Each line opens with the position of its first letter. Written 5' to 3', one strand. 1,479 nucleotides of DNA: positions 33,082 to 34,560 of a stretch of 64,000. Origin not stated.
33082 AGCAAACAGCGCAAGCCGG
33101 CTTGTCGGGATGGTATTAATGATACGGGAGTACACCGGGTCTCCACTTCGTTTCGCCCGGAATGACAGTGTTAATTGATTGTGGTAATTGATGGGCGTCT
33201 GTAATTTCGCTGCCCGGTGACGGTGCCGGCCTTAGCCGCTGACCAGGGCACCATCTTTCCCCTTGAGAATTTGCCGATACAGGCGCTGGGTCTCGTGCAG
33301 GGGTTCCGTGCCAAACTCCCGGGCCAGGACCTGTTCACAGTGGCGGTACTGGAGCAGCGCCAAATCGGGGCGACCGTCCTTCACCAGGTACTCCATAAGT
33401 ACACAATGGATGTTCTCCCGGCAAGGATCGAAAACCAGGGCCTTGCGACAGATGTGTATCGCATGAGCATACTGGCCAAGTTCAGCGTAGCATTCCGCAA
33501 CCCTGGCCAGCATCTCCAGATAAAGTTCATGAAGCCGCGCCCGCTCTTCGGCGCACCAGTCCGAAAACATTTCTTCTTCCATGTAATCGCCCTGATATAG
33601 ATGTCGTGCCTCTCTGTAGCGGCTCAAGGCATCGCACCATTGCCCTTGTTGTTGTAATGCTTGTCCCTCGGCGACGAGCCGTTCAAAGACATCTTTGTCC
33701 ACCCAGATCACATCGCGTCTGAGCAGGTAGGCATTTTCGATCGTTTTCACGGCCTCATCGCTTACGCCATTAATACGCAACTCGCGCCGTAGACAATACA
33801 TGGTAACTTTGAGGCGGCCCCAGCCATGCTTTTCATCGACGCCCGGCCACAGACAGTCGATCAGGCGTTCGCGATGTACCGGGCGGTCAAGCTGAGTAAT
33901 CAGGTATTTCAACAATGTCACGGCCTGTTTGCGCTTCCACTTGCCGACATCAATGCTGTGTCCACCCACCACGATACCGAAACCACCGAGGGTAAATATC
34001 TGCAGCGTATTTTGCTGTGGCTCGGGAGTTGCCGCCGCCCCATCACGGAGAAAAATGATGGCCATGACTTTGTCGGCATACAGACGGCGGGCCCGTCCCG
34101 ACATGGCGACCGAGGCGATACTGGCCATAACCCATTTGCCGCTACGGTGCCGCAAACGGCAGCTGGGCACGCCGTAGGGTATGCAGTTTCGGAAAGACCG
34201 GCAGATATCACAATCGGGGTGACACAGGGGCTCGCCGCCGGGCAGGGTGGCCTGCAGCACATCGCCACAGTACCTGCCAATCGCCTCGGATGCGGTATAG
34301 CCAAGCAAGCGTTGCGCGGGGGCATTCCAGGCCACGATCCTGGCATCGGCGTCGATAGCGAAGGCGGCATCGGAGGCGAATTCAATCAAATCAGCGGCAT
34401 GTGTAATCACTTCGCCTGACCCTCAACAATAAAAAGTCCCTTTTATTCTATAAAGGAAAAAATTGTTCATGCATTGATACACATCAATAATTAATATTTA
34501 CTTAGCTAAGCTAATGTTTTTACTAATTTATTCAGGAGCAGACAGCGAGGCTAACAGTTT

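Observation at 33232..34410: Cys-rich PAS domain fused to a SARP (winged-helix + BTAD) output, divergent from a narGHJI operon: candidate redox/O2/NO-sensing one-component nar activator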

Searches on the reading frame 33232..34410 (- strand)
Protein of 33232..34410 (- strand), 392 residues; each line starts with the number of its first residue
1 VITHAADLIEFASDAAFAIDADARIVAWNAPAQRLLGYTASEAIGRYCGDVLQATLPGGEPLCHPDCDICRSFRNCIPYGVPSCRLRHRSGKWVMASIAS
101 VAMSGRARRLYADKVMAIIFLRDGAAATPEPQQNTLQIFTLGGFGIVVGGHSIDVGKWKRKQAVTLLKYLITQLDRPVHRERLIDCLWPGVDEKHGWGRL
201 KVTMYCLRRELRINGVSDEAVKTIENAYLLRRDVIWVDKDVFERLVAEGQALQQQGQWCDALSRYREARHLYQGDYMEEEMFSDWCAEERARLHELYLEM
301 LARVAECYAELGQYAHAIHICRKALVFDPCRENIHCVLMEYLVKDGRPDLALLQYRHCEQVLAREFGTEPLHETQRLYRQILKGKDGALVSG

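Call 3: search_protein_families(library=pfam, proteins=[window:33232-34410:-], max_evalue=1)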
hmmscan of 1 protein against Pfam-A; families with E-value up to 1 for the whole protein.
window:33232-34410:- (392 aa): 20 families
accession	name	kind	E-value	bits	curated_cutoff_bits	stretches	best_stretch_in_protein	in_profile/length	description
PF03704.23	BTAD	-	3.8e-29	102.4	22.1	1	237-382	1-146/146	Bacterial transcriptional activator domain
PF00989.32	PAS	-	7.3e-08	32.9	22.6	1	8-52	6-50/113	PAS fold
PF13188.13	PAS_8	-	2.7e-05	24.3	21.8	1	7-53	5-48/65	PAS domain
PF08448.16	PAS_4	-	4.3e-05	24.2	23.1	1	13-60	5-50/110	PAS fold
PF07719.23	TPR_2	-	6.8e-05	23.1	27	1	302-329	5-32/34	Tetratricopeptide repeat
PF13426.13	PAS_9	-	6.9e-05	23.5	27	1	16-58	4-41/103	PAS domain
PF00486.34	Trans_reg_C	-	0.00016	22.2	26.2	1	162-225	9-71/77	Transcriptional regulatory protein, C terminal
PF00515.34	TPR_1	-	0.0008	19.6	27.8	1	303-329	6-32/34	Tetratricopeptide repeat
PF13428.12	TPR_14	-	0.0019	19.1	23.5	1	300-338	3-41/44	Tetratricopeptide repeat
PF13424.12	TPR_12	-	0.0069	17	30.1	1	293-325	40-72/77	Tetratricopeptide repeat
PF13181.12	TPR_8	-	0.014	16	25.7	1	299-325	2-28/34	Tetratricopeptide repeat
PF13176.12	TPR_7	-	0.029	14.9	27.9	0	301-326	2-29/36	Tetratricopeptide repeat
PF12895.13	ANAPC3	-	0.032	14.9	27.2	1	305-324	30-49/82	Anaphase-promoting complex, cyclosome, subunit 3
PF13414.12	TPR_11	-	0.037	14.2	26.8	0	249-268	1-20/42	TPR repeat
PF08447.18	PAS_3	-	0.059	14.1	25.6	1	26-98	2-70/89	PAS fold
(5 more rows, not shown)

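Call 4: search_protein_families(library=ncbifam, proteins=[window:33232-34410:-], max_evalue=1)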
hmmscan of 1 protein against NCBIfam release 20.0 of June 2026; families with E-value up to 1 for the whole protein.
window:33232-34410:- (392 aa): 8 families
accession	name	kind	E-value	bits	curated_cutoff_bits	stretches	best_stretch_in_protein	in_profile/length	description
NF041231.1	BagI_FevR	exception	1.9e-14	53.7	500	1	149-386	4-237/315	AfsR/SARP family transcriptional regulator BagI/FevR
NF053617.1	SARPRegAfsRStmc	equivalog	9.5e-14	50.3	1430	1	130-385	23-269/986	SARP-family global regulator AfsR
TIGR00229.1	sensory_box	domain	4.4e-06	26.8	22.9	1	7-50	9-52/126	PAS domain S-box protein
NF008468.0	PRK11360.1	equivalog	0.0036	15.7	646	1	7-53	272-318/616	two-component system sensor histidine kinase AtoS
NF042912.1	Amuc_1098_fam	equivalog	0.017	13.1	750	1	243-349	42-141/805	Amuc_1098 family type IV pilus outer membrane protein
NF052573.1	HisKinEspAMyxo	equivalog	0.02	12.9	1400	1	8-53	259-304/755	serine histidine kinase EspA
NF033758.1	gliding_GltE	equivalog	0.032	13.2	225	1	302-343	158-199/411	adventurous gliding motility TPR repeat lipoprotein GltE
NF041777.1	sens_FixL_Rhizob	equivalog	0.21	10.2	850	1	8-48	128-168/485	sensor protein FixL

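Call 8: find_homologous_proteins(query=window:33232-34410:-, max_evalue=0.001)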
Query window:33232-34410:- (392 aa): 506 proteins with E <= 0.001 among 8000 candidates; the best 120 are listed.
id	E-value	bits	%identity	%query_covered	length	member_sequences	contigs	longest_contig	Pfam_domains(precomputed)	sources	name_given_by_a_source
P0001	5.0e-270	913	100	100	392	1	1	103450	PF03704.24,PF13188.14,PF00989.32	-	-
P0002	4.0e-231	785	84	100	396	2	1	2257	PF03704.24,PF00515.35,PF08448.17,PF00486.35,PF00989.32,PF07719.24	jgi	-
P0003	3.2e-219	746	81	100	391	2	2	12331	PF03704.24,PF13426.14,PF00515.35,PF08448.17,PF00486.35,PF13428.13,PF00989.32,PF07719.24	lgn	-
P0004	5.6e-219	745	81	100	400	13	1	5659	PF03704.24,PF07719.24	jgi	-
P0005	8.4e-219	744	81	100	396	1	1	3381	PF03704.24,PF08448.17,PF00486.35,PF00989.32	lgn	-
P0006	4.1e-218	742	81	100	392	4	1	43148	PF03704.24,PF00486.35,PF00989.32,PF07719.24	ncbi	-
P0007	4.7e-217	739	81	100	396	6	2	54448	PF03704.24,PF13426.14,PF08448.17,PF00486.35,PF00989.32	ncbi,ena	-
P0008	8.4e-217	738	80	100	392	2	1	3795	PF03704.24,PF00515.35,PF08448.17,PF00989.32,PF07719.24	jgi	-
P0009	7.5e-216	735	81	100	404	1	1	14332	PF03704.24,PF13426.14,PF13188.14,PF08448.17,PF00486.35,PF00989.32,PF07719.24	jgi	-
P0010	1.8e-215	733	80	100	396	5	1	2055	PF03704.24,PF00486.35,PF00989.32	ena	-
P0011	5.7e-215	732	80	100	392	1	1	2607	PF03704.24,PF13426.14,PF00515.35,PF08448.17,PF00989.32,PF07719.24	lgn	-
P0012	4.5e-214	729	81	100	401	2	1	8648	PF03704.24,PF13188.14,PF08448.17,PF00486.35,PF00989.32,PF07719.24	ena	-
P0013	1.9e-213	727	79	100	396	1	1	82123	PF03704.24,PF00486.35,PF00989.32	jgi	jgi:PAS domain S-box-containing protein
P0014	1.4e-212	724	79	100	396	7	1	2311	PF03704.24,PF13426.14,PF08448.17,PF00486.35,PF00989.32,PF07719.24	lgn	-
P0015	9.4e-210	715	77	100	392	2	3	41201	PF03704.24,PF00515.35,PF00486.35,PF07719.24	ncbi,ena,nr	ncbi:MAG TPA: hypothetical protein ENI80_01295 [Acidiferrobacteraceae bacterium]|nr:hypothetical pro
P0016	3.3e-208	710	78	100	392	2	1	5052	PF03704.24,PF13426.14,PF13188.14,PF08448.17,PF00486.35,PF00989.32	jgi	jgi:two-component SAPR family response regulator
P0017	3.6e-208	709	78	100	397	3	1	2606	PF03704.24,PF08448.17,PF00486.35,PF00989.32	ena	-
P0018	5.3e-208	709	77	100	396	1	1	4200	PF03704.24,PF08448.17,PF00486.35,PF00989.32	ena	-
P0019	3.6e-207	706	77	100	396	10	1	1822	PF03704.24,PF13426.14,PF00486.35,PF00989.32,PF07719.24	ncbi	-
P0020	1.6e-206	704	77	100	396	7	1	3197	PF03704.24,PF13426.14,PF00486.35,PF00989.32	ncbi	-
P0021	1.8e-206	704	77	100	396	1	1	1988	PF03704.24,PF13426.14,PF00486.35,PF00989.32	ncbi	-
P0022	4.2e-204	696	75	100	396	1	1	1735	PF03704.24,PF00486.35,PF00989.32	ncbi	-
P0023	1.1e-202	691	75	100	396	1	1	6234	PF03704.24,PF08448.17,PF00486.35,PF00989.32,PF07719.24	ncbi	-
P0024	2.8e-201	687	76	100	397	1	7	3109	PF03704.24,PF13426.14,PF08448.17,PF00486.35,PF00989.32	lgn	-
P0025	6.0e-201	686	76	99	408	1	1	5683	PF03704.24,PF00486.35,PF00989.32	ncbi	-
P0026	1.7e-200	684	74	100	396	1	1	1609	PF03704.24,PF13426.14,PF00486.35,PF00989.32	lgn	-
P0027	3.0e-200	683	74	100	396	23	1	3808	PF03704.24,PF13426.14,PF08448.17,PF00486.35,PF00989.32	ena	-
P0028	3.1e-200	683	74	100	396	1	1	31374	PF03704.24,PF13426.14,PF00486.35,PF00989.32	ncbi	ncbi:MAG: BTAD domain-containing putative transcriptional regulator [Woeseia sp.]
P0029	4.7e-200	683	74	100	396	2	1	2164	PF03704.24,PF13426.14,PF00486.35,PF00989.32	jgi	jgi:PAS domain S-box-containing protein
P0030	1.2e-199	681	74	100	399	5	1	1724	PF03704.24,PF13426.14,PF00486.35,PF00989.32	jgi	-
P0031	1.7e-199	681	75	100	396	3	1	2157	PF03704.24,PF13426.14,PF00989.32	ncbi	-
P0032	3.0e-199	680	76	99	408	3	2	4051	PF03704.24,PF13426.14,PF00486.35,PF00989.32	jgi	jgi:PAS domain S-box-containing protein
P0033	4.2e-199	680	74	99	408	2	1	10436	PF03704.24,PF13426.14,PF00486.35,PF00989.32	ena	-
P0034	7.1e-199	679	73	100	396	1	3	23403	PF03704.24,PF13426.14,PF00486.35,PF00989.32,PF07719.24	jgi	jgi:PAS domain S-box-containing protein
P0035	8.1e-199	679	73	100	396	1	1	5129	PF03704.24,PF13426.14,PF00486.35,PF00989.32,PF07719.24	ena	-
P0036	2.3e-198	677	74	100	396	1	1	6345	PF03704.24,PF13426.14,PF08448.17,PF00486.35,PF00989.32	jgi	jgi:PAS domain S-box-containing protein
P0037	3.2e-198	677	75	99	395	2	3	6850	PF03704.24,PF00515.35,PF00486.35,PF00989.32,PF07719.24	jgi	jgi:DNA-binding SARP family transcriptional activator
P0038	9.4e-198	675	75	100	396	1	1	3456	PF03704.24,PF13426.14,PF08448.17,PF00486.35,PF00989.32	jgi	jgi:PAS domain S-box-containing protein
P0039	1.4e-197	675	74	100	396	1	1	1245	PF03704.24,PF08448.17,PF00486.35,PF00989.32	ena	-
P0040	5.4e-197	673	73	100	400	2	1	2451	PF03704.24,PF00486.35,PF00989.32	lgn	-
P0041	1.1e-196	672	74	100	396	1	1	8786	PF03704.24,PF13426.14,PF00989.32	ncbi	-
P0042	1.4e-196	671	72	99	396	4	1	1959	PF03704.24,PF13426.14,PF00486.35,PF00989.32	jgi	jgi:PAS domain S-box-containing protein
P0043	1.9e-195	668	72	99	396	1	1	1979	PF03704.24,PF13426.14,PF08448.17,PF00486.35,PF00989.32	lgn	-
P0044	9.5e-195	665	74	99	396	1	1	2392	PF03704.24,PF13426.14,PF08448.17,PF00486.35,PF00989.32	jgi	jgi:PAS domain S-box-containing protein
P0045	1.5e-194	665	72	100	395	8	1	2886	PF03704.24,PF08448.17,PF00486.35,PF00989.32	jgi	-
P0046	1.8e-194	664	74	99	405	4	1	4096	PF03704.24,PF13426.14,PF00486.35,PF00989.32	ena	-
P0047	1.8e-194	664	73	100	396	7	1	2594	PF03704.24,PF00486.35,PF00989.32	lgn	-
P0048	2.4e-194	664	73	99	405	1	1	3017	PF03704.24,PF13426.14,PF00486.35,PF00989.32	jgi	-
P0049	1.3e-193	661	71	100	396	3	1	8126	PF03704.24,PF13426.14,PF08448.17,PF00486.35,PF00989.32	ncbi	-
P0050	3.0e-193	660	73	100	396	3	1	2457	PF03704.24,PF13426.14,PF00515.35,PF08448.17,PF00486.35,PF00989.32,PF07719.24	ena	-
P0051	2.1e-192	658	73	99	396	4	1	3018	PF03704.24,PF13426.14,PF00989.32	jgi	-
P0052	3.2e-192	657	74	97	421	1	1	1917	PF03704.24,PF13426.14,PF00486.35,PF00989.32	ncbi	-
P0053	3.6e-192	657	72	99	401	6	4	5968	PF03704.24,PF13426.14,PF00486.35,PF00989.32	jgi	jgi:PAS domain S-box-containing protein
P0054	3.6e-192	657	72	100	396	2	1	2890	PF03704.24,PF13426.14,PF00486.35,PF00989.32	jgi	jgi:PAS domain S-box-containing protein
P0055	1.1e-191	655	72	95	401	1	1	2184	PF03704.24,PF13426.14,PF08448.17,PF00486.35,PF00989.32,PF07719.24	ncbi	-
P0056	1.1e-191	655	72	100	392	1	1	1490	PF03704.24,PF13426.14,PF00486.35,PF00989.32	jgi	-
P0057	1.6e-191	655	72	100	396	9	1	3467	PF03704.24,PF13426.14,PF08448.17,PF00486.35,PF00989.32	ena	-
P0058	1.7e-191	655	72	99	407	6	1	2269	PF03704.24,PF00486.35,PF00989.32,PF07719.24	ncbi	-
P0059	8.0e-191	652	73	99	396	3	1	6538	PF03704.24,PF00486.35,PF13428.13,PF00989.32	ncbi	-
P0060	1.8e-190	651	72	100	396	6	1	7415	PF03704.24,PF13188.14,PF00486.35,PF00989.32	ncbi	-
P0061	2.3e-190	651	71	100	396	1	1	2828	PF03704.24,PF00486.35,PF00989.32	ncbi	-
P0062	2.5e-190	651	71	100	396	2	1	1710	PF03704.24,PF13426.14,PF13188.14,PF08448.17,PF00486.35,PF00989.32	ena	-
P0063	4.4e-190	650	72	98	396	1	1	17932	PF03704.24,PF13426.14,PF08448.17,PF00486.35,PF00989.32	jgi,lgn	jgi:PAS domain S-box-containing protein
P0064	8.5e-190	649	72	98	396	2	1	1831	PF03704.24,PF13426.14,PF00486.35,PF00989.32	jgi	jgi:PAS domain S-box-containing protein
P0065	9.3e-190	649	70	99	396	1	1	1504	PF03704.24,PF13426.14,PF00486.35,PF00989.32,PF07719.24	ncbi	-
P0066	3.2e-189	647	73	100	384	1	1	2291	PF03704.24,PF13426.14,PF08448.17,PF00486.35,PF00989.32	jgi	jgi:PAS domain S-box-containing protein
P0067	4.7e-188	643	68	100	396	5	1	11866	PF03704.24,PF00486.35,PF00989.32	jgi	jgi:PAS domain S-box-containing protein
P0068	5.1e-188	643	72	97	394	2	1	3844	PF03704.24,PF00486.35,PF00989.32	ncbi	-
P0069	5.7e-188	643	72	97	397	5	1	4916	PF03704.24,PF13426.14,PF00515.35,PF00486.35,PF00989.32,PF07719.24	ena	-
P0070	1.7e-187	641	72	97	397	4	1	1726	PF03704.24,PF13426.14,PF08448.17,PF00486.35,PF00989.32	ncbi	-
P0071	3.9e-187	640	70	98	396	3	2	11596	PF03704.24,PF13426.14,PF00486.35,PF00989.32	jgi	-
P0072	5.9e-187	640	72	97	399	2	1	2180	PF03704.24,PF08448.17,PF00486.35,PF00989.32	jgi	jgi:PAS domain S-box-containing protein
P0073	1.4e-185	635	68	100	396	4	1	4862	PF03704.24,PF13426.14,PF00486.35,PF00989.32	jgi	jgi:PAS domain S-box-containing protein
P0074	1.5e-185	635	70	98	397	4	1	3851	PF03704.24,PF13426.14,PF00515.35,PF00486.35,PF00989.32,PF07719.24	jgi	jgi:PAS domain S-box-containing protein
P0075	1.8e-185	635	69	98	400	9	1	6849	PF03704.24,PF13426.14,PF13424.13,PF00486.35,PF00989.32,PF07719.24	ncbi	-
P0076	3.2e-185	634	69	100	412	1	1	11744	PF03704.24,PF13426.14,PF00486.35,PF13428.13,PF00989.32,PF07719.24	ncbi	-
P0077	1.4e-184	632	73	95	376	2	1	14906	PF03704.24,PF13426.14,PF00486.35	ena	-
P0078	1.6e-184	632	68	98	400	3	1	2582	PF03704.24,PF13426.14,PF00486.35,PF00989.32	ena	-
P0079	1.5e-183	628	69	98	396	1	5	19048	PF03704.24,PF00989.32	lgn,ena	-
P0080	2.1e-183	628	68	100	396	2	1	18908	PF03704.24,PF13426.14,PF13188.14,PF00486.35,PF00989.32,PF07719.24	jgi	jgi:two-component SAPR family response regulator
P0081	2.0e-180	618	67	99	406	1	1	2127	PF03704.24,PF13426.14,PF13188.14,PF00486.35,PF00989.32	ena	-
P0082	4.6e-180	617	65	98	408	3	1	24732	PF03704.24,PF13426.14,PF00486.35,PF00989.32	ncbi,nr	ncbi:MAG: PAS domain S-box protein [Gammaproteobacteria bacterium]|nr:PAS domain S-box protein [Gamm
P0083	7.1e-180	616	67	99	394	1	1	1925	PF03704.24,PF13426.14,PF13188.14,PF00486.35,PF00989.32,PF07719.24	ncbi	-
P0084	1.8e-177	608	66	98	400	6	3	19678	PF03704.24,PF00486.35,PF00989.32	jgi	jgi:PAS domain S-box-containing protein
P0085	1.2e-176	606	65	98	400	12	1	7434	PF03704.24,PF13426.14,PF00486.35,PF00989.32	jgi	jgi:PAS domain S-box-containing protein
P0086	2.2e-176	605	66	98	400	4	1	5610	PF03704.24,PF13426.14,PF13188.14,PF00486.35,PF00989.32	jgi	-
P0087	2.5e-176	605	74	89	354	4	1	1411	PF03704.24,PF00486.35,PF07719.24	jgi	jgi:DNA-binding SARP family transcriptional activator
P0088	3.0e-176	604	66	99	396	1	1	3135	PF03704.24,PF00486.35,PF07719.24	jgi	jgi:two-component SAPR family response regulator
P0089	4.8e-176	604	66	99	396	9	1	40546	PF03704.24,PF13426.14,PF13188.14,PF00515.35,PF00486.35,PF13428.13,PF00989.32,PF07719.24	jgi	jgi:PAS domain S-box-containing protein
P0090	4.8e-176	604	68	99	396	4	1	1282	PF03704.24,PF13426.14,PF00515.35,PF00486.35,PF13428.13,PF00989.32,PF07719.24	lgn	-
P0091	1.1e-174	599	66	99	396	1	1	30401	PF03704.24,PF13188.14,PF00486.35,PF00989.32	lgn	-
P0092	1.6e-172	592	63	98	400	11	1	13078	PF03704.24,PF13426.14,PF00486.35,PF07719.24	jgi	jgi:DNA-binding SARP family transcriptional activator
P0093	1.8e-172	592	66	98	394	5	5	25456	PF03704.24,PF13188.14,PF00486.35,PF00989.32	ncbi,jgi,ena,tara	jgi:DNA-binding SARP family transcriptional activator|tara:strand:+ start:234 stop:1418 length:1185 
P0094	2.8e-170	585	63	98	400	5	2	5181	PF03704.24,PF00515.35,PF00486.35,PF07719.24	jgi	-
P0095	4.3e-170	584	65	98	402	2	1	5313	PF03704.24,PF13426.14,PF13424.13,PF08448.17,PF00486.35,PF00989.32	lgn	-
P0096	1.2e-167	576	64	99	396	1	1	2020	PF03704.24,PF13188.14,PF08448.17,PF00486.35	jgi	-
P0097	1.9e-160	552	61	98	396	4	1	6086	PF03704.24,PF13426.14,PF00486.35,PF00989.32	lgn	-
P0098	3.0e-160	552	63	97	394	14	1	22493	PF03704.24,PF13426.14,PF00989.32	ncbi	-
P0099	1.5e-159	549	61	99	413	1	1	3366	PF03704.24,PF00486.35,PF00989.32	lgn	-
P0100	2.6e-159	549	61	98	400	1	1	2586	PF03704.24,PF00486.35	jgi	jgi:PAS domain S-box-containing protein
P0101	3.6e-159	548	64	96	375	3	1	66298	PF03704.24,PF13426.14,PF00515.35,PF00486.35,PF00989.32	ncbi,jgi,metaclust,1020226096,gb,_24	metaclust:\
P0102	1.5e-155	536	60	98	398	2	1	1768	PF03704.24,PF13188.14,PF00515.35,PF00486.35,PF13428.13,PF00989.32,PF07719.24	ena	-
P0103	1.6e-155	536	61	98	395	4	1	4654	PF03704.24,PF00486.35,PF00989.32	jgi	jgi:DNA-binding SARP family transcriptional activator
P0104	1.0e-153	530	58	99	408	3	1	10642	PF07721.21,PF03704.24,PF13426.14,PF00515.35,PF13424.13,PF13176.13,PF13432.13,PF00486.35,PF13428.13,PF07719.24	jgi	jgi:PAS domain S-box-containing protein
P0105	1.8e-152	526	58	98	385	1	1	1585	PF03704.24,PF00515.35,PF13428.13,PF00989.32,PF07719.24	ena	-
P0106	1.3e-150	520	73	80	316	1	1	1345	PF03704.24,PF00486.35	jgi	jgi:DNA-binding SARP family transcriptional activator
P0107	2.7e-150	519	57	97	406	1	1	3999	PF03704.24,PF00515.35,PF00989.32,PF07719.24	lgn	-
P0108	4.2e-150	518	57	99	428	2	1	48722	PF03704.24,PF00515.35,PF00486.35,PF13428.13,PF00989.32,PF07719.24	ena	-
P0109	7.6e-150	517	57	97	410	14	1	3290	PF03704.24,PF13426.14,PF00515.35,PF00486.35,PF13428.13,PF00989.32,PF07719.24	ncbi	-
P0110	1.0e-149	517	58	98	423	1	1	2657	PF03704.24,PF13426.14,PF00515.35,PF00486.35,PF00989.32,PF07719.24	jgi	jgi:PAS domain S-box-containing protein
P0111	4.2e-149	515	58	97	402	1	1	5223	PF03704.24,PF00515.35,PF00486.35,PF13428.13,PF07719.24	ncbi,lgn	ncbi:MAG: BTAD domain-containing putative transcriptional regulator [Acidiferrobacterales bacterium]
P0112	7.1e-149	514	57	98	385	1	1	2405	PF03704.24,PF00515.35,PF00486.35,PF07719.24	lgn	-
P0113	8.3e-149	514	57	98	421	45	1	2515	PF03704.24,PF13426.14,PF13188.14,PF00515.35,PF08448.17,PF00486.35,PF13428.13,PF00989.32,PF07719.24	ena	-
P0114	1.6e-148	513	57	96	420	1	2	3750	PF03704.24,PF13426.14,PF13188.14,PF00515.35,PF00486.35,PF00989.32,PF07719.24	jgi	-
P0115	1.6e-148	513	57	96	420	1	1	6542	PF03704.24,PF13426.14,PF13188.14,PF00515.35,PF00486.35,PF00989.32,PF07719.24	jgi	-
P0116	2.8e-148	512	57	98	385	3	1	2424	PF03704.24,PF00486.35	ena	-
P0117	2.9e-148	512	58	99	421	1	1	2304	PF03704.24,PF00486.35,PF00989.32,PF07719.24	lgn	-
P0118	3.0e-148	512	58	96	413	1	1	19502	PF03704.24,PF13426.14,PF13188.14,PF00515.35,PF00486.35,PF00989.32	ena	-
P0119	3.6e-148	512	59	96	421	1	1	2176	PF03704.24,PF13426.14,PF00515.35,PF00486.35,PF00989.32,PF07719.24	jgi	jgi:PAS domain S-box-containing protein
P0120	4.1e-148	512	59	96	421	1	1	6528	PF03704.24,PF13426.14,PF00515.35,PF00486.35,PF00989.32,PF07719.24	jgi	jgi:PAS domain S-box-containing protein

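Call 11: find_related_loci(query=A1, collection=genome_contigs, flank=10000)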
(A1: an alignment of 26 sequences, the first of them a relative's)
Query A1 (392 aa) in genome_contigs; peptide patterns used: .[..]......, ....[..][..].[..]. (x = any residue, [..] = any of these).
48 stretches matched a pattern; 28 encode a relative of the query (tblastn E <= 1e-3); 28 distinct loci.
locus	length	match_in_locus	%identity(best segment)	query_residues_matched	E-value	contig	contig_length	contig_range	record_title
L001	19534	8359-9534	80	1-392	0e+0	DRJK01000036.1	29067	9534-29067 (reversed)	MAG TPA_asm: Gammaproteobacteria bacterium isolate HyVt-415 HyVt-415_k95_139614, whole genome shotgun sequence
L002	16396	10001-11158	80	1-386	0e+0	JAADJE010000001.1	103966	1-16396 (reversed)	MAG: Gammaproteobacteria bacterium isolate M_MetaBat.99 contig-127_408, whole genome shotgun sequence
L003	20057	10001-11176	80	1-392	0e+0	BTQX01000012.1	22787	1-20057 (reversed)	MAG: Gammaproteobacteria bacterium BMS9Abin25 DNA, NODE_580_length_22787, whole genome shotgun sequence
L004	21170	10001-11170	77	3-392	0e+0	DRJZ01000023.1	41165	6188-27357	MAG TPA_asm: Acidiferrobacteraceae bacterium isolate HyVt-429 HyVt-429_k95_123131, whole genome shotgun sequence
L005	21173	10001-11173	74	1-391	0e+0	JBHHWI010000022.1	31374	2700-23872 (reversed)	MAG: Woeseia sp. isolate S.2_sp3_bin.3 NODE_163_length_31374_cov_11.407388, whole genome shotgun sequence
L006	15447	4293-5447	65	1-385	0e+0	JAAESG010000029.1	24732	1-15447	MAG: Gammaproteobacteria bacterium isolate Ust_6 UstG_CONTIG162452, whole genome shotgun sequence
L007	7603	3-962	81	73-392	3e-180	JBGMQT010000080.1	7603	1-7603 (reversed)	MAG: Acidiferrobacterales bacterium isolate N04_metabat2_bin.86 NODE_5907_length_7603_cov_19.657525, whole genome shotgu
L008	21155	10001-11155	64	1-387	2e-167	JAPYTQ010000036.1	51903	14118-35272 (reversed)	MAG: Pseudomonadales bacterium isolate PW6.metabat2.7 PW6_859_length_51903_cov_15.693431, whole genome shotgun sequence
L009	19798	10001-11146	64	1-382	1e-160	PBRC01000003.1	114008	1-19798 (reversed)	MAG: Gammaproteobacteria bacterium isolate NP964 43407, whole genome shotgun sequence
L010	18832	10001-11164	68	1-388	1e-178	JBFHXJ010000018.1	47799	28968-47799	MAG: Woeseiaceae bacterium isolate Mix_sand09.2021.07.Z.53 k141_2555591_length_47799_cov_14.4072, whole genome shotgun s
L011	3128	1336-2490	60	2-385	1e-165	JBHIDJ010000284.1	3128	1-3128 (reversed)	MAG: Acidiferrobacterales bacterium isolate Baj_1_bin.3 NODE_3791_length_3128_cov_6.840872, whole genome shotgun sequenc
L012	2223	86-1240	59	2-385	2e-169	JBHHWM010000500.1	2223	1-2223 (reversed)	MAG: Rhodothermales bacterium isolate S.2_sp2_bin.19 NODE_11883_length_2223_cov_11.196033, whole genome shotgun sequence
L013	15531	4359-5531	58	2-391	1e-155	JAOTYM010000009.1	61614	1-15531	MAG: Gammaproteobacteria bacterium isolate 21_Jan_SF_Bin47 21_Jan_SF_Bin47_scaffold_202_c1, whole genome shotgun sequenc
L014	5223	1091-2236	58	8-388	1e-151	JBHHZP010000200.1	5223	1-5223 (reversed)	MAG: Acidiferrobacterales bacterium isolate Maj_1_bin.19 NODE_9111_length_5223_cov_11.108359, whole genome shotgun seque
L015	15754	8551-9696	57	9-389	2e-148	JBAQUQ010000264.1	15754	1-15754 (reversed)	MAG: Burkholderiaceae bacterium isolate MFD03291_ilm_asm_bin12 k127_88336, whole genome shotgun sequence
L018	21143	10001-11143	55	3-382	2e-145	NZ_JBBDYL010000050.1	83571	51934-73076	MAG: Sulfuricaulis sp. isolate LejiaD_57_21 Lejia_D_563_length_83571_cov_12, whole genome shotgun sequence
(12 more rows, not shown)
